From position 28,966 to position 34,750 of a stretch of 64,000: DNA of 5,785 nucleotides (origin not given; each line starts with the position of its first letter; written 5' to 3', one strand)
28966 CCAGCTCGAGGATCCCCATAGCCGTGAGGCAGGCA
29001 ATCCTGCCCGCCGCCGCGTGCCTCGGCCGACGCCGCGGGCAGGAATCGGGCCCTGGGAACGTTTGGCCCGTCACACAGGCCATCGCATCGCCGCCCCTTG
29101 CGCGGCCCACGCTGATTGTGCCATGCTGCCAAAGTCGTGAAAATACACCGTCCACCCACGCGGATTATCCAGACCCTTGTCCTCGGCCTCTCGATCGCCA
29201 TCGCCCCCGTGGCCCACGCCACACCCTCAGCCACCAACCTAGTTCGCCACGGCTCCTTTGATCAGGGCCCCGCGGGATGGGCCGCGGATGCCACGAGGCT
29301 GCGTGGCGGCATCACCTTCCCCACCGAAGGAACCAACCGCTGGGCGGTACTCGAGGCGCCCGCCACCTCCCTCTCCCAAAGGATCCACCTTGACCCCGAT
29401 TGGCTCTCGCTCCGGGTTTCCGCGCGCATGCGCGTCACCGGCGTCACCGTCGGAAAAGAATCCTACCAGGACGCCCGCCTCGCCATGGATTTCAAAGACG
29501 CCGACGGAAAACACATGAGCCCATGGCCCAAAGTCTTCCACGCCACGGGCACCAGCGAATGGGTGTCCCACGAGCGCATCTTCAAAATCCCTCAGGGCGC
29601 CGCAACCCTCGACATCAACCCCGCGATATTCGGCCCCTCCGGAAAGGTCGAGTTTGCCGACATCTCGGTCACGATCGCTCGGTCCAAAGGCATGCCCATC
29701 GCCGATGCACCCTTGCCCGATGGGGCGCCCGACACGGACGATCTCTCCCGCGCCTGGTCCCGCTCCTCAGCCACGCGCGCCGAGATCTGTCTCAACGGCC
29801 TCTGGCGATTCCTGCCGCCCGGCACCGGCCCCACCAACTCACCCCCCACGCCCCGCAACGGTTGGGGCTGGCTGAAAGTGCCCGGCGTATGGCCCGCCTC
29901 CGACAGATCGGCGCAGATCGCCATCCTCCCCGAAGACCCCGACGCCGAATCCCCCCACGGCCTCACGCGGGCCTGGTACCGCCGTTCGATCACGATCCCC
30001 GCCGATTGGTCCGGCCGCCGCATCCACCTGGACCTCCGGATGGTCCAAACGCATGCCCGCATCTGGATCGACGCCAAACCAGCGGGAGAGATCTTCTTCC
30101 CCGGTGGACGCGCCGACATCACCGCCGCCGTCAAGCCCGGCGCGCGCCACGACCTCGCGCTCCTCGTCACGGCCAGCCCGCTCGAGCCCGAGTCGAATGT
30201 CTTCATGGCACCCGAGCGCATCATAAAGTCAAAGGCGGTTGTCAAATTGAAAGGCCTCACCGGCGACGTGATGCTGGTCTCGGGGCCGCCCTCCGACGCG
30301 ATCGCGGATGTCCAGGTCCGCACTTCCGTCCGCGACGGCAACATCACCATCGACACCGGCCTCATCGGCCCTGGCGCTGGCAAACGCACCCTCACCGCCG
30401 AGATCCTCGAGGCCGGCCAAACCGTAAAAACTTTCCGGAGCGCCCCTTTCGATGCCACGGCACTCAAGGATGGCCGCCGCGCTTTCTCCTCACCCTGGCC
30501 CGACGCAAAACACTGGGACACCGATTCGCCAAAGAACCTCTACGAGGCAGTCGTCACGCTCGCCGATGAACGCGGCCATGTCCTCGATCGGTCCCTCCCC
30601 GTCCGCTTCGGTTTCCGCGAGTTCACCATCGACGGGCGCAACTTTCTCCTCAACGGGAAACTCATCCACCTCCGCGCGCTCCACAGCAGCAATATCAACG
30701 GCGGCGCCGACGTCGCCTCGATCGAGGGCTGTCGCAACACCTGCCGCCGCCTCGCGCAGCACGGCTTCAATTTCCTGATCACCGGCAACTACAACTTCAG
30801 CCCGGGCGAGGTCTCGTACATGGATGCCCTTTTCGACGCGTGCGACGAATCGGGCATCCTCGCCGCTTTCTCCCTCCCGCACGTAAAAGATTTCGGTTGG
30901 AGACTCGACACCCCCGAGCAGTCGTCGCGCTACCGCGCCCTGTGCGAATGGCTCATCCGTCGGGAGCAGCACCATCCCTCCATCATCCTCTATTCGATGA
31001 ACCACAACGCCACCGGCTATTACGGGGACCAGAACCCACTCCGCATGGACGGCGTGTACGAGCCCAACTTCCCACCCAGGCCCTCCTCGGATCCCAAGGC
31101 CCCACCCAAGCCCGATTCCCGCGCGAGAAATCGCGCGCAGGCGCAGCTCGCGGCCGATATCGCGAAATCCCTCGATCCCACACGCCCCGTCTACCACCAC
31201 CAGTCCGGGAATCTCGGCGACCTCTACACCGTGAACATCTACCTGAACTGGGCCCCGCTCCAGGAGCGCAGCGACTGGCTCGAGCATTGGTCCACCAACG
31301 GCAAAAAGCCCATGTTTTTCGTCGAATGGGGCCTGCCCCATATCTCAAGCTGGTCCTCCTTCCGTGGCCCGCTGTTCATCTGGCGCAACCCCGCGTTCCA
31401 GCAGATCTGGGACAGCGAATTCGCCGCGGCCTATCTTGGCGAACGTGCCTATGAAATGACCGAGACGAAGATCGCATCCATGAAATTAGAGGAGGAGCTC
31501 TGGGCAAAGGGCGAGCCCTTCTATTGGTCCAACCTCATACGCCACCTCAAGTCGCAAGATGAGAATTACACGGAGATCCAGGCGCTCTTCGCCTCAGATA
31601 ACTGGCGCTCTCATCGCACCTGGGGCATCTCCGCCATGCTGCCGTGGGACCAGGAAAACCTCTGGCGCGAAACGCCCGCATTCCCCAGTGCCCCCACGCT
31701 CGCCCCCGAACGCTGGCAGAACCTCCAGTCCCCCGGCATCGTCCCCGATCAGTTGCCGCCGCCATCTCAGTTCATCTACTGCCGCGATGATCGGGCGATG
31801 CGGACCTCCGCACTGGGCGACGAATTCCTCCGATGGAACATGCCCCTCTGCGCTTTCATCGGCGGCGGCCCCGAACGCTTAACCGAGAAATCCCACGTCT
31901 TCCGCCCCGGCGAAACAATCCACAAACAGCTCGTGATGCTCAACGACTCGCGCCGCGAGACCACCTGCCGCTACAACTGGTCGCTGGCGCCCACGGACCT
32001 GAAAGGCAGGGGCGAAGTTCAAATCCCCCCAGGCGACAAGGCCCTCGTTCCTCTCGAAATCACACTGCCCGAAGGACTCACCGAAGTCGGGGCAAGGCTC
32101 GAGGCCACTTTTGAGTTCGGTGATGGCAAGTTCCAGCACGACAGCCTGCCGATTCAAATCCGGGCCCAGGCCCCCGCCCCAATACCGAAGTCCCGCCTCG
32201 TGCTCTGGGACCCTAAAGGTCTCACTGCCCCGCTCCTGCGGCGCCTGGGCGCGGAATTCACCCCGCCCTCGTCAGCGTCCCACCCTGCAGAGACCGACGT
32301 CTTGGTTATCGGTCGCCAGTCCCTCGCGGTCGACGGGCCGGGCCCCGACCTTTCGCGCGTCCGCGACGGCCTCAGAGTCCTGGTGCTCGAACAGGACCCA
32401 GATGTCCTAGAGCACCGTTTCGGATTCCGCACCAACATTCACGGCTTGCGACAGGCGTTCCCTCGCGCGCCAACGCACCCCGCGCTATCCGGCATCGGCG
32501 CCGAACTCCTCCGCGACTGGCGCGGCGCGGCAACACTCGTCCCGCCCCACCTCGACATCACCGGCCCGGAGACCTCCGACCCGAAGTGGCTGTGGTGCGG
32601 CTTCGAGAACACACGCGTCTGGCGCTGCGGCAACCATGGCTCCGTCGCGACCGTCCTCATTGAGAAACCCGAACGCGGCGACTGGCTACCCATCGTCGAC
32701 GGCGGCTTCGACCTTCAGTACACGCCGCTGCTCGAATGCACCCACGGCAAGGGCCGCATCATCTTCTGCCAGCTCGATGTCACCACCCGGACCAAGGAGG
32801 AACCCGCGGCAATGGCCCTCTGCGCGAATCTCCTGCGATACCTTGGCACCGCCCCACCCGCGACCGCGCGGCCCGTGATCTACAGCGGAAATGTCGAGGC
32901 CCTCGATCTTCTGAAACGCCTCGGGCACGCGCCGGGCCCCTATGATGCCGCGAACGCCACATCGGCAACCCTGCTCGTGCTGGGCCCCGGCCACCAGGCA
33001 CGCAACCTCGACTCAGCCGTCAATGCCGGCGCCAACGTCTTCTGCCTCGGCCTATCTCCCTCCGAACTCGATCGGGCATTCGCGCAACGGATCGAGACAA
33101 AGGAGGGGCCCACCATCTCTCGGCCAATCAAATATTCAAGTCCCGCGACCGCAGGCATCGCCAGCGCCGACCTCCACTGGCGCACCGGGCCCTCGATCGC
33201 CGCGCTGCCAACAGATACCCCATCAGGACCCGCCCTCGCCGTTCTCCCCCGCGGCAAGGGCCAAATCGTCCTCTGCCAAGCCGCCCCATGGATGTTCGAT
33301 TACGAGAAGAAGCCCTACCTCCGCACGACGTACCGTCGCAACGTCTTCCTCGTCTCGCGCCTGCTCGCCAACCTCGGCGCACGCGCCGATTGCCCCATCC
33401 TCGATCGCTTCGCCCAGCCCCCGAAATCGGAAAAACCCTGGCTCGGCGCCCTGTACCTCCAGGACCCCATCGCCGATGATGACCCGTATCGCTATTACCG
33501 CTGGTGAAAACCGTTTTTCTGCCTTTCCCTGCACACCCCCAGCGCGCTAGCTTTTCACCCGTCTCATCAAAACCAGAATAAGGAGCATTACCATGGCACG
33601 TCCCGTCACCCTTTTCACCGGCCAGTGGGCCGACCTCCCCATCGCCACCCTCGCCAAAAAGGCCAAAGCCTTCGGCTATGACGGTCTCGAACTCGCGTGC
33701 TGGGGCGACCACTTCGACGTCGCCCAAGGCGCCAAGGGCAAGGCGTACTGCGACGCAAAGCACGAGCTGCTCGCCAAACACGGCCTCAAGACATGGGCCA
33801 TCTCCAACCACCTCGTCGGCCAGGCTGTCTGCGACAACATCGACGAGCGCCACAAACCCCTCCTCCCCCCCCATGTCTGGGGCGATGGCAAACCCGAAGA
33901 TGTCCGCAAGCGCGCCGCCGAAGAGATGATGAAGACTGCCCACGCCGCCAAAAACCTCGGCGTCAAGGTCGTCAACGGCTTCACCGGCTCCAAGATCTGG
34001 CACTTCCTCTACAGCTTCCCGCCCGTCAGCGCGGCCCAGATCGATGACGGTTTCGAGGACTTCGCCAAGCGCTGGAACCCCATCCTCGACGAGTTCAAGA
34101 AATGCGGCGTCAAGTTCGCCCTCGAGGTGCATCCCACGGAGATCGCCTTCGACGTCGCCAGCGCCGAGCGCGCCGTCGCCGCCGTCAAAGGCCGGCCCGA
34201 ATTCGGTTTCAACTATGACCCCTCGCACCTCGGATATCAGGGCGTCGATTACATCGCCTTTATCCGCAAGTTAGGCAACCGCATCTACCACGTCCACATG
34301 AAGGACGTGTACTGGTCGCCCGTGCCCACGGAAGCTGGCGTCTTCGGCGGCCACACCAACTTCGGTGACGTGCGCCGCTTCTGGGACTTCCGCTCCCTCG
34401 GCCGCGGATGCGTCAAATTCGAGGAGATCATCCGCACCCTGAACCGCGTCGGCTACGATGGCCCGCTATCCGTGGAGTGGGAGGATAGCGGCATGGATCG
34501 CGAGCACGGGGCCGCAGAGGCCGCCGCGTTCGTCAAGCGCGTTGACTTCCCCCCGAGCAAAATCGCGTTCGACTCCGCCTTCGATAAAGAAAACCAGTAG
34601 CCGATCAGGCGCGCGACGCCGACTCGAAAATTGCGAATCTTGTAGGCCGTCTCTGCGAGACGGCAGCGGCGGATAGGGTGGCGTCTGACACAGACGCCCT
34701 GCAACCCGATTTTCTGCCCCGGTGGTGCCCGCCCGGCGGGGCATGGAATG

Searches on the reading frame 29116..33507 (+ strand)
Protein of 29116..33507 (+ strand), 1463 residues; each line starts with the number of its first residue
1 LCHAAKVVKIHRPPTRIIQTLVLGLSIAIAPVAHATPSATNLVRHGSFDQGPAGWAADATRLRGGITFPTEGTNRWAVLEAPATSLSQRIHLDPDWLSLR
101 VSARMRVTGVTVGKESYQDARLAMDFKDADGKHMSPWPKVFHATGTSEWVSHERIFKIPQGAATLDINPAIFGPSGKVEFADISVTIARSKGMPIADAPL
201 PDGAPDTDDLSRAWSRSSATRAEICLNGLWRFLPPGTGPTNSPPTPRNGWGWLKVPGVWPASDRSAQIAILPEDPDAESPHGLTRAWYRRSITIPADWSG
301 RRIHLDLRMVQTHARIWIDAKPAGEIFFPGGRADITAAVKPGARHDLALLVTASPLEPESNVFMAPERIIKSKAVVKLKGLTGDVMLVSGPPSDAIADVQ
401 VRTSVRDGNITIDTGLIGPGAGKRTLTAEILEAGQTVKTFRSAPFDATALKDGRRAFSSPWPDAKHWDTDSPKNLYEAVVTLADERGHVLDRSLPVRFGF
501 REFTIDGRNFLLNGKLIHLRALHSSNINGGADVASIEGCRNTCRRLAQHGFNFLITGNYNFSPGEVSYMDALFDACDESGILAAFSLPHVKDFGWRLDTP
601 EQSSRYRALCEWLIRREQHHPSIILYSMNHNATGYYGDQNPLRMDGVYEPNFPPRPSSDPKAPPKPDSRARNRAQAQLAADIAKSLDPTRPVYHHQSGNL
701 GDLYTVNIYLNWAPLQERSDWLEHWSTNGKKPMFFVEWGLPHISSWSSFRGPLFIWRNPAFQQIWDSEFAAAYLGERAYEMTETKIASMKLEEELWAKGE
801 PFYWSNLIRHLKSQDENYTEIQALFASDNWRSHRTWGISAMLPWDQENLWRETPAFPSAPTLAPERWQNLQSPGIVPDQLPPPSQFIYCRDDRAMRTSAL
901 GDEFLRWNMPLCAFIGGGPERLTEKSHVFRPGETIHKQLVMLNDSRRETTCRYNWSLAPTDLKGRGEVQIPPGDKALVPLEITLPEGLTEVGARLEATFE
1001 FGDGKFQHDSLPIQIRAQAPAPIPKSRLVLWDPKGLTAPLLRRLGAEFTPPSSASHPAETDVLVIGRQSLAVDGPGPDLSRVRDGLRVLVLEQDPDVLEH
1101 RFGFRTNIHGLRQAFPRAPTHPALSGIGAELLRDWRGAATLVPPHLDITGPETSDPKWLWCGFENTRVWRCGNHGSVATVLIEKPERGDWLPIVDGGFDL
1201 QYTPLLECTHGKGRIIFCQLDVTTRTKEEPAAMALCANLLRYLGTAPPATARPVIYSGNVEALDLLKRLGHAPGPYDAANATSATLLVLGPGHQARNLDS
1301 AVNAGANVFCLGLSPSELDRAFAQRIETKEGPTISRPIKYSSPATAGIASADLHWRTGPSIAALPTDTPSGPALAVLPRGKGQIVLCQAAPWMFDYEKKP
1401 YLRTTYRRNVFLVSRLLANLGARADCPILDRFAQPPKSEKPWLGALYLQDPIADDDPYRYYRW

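Call 10: search_protein_families(library=pfam, proteins=[window:29116-33507:+], max_evalue=0.01)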
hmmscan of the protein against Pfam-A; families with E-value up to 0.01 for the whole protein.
window:29116-33507:+ (1463 aa): 4 families
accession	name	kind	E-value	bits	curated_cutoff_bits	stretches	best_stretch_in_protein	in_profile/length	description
PF02836.23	Glyco_hydro_2_C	-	9.2e-07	28.7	21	1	507-774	5-247/302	Glycosyl hydrolases family 2, TIM barrel domain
PF14258.12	DUF4350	-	0.0021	18.8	30.4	1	1275-1387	29-157/181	Domain of unknown function (DUF4350)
PF02837.24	Glyco_hydro_2_N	-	0.0026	18.2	28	1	252-343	33-126/169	Glycosyl hydrolases family 2, sugar binding domain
PF22666.2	Glyco_hydro_2_N2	-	0.0056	17.2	27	0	284-352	48-118/167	Glycosyl hydrolase 2 galactose-binding domain-like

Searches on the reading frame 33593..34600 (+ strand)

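Call 10: search_protein_families(library=pfam, proteins=[window:33593-34600:+], max_evalue=0.01)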
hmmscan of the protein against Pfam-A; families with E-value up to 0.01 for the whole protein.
window:33593-34600:+ (335 aa): 1 family
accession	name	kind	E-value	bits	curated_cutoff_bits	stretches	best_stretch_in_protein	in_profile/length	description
PF01261.30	AP_endonuc_2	-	3.9e-44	151.7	31.1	1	22-316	2-248/249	Xylose isomerase-like TIM barrel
